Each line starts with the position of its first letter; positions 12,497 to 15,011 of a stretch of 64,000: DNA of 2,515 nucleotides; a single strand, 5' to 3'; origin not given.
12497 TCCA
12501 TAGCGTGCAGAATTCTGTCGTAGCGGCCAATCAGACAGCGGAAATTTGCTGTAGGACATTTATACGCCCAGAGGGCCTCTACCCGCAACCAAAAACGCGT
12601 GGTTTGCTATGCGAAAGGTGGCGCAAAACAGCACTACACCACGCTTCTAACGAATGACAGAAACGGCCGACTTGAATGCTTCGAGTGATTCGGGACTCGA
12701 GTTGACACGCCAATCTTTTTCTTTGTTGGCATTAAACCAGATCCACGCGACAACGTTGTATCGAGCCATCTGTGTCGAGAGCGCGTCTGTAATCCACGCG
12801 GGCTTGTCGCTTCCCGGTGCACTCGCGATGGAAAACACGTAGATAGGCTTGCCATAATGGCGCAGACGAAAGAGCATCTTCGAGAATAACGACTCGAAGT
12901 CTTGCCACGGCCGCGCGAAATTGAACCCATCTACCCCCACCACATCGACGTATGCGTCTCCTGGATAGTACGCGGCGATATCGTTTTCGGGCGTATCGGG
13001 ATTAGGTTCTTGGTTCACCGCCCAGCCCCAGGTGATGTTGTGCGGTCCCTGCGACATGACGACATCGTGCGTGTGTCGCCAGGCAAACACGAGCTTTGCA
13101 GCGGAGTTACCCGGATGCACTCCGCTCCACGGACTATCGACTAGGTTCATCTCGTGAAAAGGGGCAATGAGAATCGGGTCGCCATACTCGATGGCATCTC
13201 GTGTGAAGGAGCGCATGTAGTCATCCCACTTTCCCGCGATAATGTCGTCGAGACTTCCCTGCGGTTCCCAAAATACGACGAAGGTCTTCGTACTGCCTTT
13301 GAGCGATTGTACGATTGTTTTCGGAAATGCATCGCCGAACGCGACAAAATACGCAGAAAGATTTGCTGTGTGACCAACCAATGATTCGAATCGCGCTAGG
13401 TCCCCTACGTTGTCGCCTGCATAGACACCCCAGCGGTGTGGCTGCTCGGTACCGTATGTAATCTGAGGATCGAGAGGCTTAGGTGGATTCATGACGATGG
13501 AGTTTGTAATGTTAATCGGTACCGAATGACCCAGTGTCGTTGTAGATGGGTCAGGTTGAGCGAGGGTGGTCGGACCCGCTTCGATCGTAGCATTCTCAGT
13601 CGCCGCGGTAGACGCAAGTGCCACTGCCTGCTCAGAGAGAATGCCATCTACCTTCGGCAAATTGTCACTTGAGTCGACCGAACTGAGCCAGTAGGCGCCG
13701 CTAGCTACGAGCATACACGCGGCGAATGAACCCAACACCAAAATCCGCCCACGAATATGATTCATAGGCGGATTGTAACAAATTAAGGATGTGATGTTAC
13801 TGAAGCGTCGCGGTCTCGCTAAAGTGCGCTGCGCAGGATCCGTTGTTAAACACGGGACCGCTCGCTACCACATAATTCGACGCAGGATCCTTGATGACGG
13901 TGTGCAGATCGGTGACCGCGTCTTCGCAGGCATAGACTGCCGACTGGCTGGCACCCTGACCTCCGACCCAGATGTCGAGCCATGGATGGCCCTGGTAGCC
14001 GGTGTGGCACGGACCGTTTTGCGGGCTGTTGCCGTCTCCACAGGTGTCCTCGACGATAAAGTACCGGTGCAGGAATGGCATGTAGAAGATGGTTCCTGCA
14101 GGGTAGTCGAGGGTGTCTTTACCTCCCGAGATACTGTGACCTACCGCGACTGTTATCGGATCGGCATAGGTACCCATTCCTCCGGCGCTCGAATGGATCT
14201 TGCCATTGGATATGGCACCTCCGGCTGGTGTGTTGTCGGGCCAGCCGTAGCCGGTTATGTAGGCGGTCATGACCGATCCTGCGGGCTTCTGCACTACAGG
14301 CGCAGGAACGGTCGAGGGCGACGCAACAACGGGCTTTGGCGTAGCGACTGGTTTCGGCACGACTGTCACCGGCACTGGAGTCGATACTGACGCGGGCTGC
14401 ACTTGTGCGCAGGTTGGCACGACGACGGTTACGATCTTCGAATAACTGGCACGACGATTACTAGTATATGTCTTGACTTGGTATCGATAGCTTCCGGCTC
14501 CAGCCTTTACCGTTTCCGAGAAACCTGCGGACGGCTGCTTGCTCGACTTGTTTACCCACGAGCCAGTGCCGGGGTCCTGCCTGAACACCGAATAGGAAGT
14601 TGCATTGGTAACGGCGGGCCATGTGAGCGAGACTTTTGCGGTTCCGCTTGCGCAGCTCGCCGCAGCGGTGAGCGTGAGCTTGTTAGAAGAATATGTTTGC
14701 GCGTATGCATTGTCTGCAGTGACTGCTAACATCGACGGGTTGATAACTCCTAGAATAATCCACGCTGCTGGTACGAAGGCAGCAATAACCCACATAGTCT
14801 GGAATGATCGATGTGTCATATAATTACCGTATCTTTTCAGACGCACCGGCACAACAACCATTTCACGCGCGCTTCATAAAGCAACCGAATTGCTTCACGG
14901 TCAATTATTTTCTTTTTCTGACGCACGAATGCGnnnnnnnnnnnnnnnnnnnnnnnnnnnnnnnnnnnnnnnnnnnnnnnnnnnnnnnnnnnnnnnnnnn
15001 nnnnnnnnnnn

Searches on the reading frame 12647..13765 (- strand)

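Call 7: search_protein_families(library=pfam, proteins=[window:12647-13765:-], max_evalue=0.0001)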
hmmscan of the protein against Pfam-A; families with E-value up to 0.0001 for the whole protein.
window:12647-13765:- (372 aa): 1 family
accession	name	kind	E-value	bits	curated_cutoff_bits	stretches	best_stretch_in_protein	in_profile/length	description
PF02156.21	Glyco_hydro_26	-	2.8e-06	27.4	20.2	1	197-321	152-264/311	Glycosyl hydrolase family 26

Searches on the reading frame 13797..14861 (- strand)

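Call 7: search_protein_families(library=pfam, proteins=[window:13797-14861:-], max_evalue=0.0001)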
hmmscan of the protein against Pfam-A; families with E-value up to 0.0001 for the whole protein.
window:13797-14861:- (354 aa): 0 families

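Call 70: search_protein_families(library=pfam, proteins=[window:13797-14861:-], max_evalue=0.05)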
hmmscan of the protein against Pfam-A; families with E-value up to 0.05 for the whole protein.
window:13797-14861:- (354 aa): 1 family
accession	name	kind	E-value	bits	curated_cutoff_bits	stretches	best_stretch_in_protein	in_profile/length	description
PF21910.2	GH85_C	-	0.042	14.7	27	0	66-108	8-51/95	GH85 endohexosaminidases, C-terminal domain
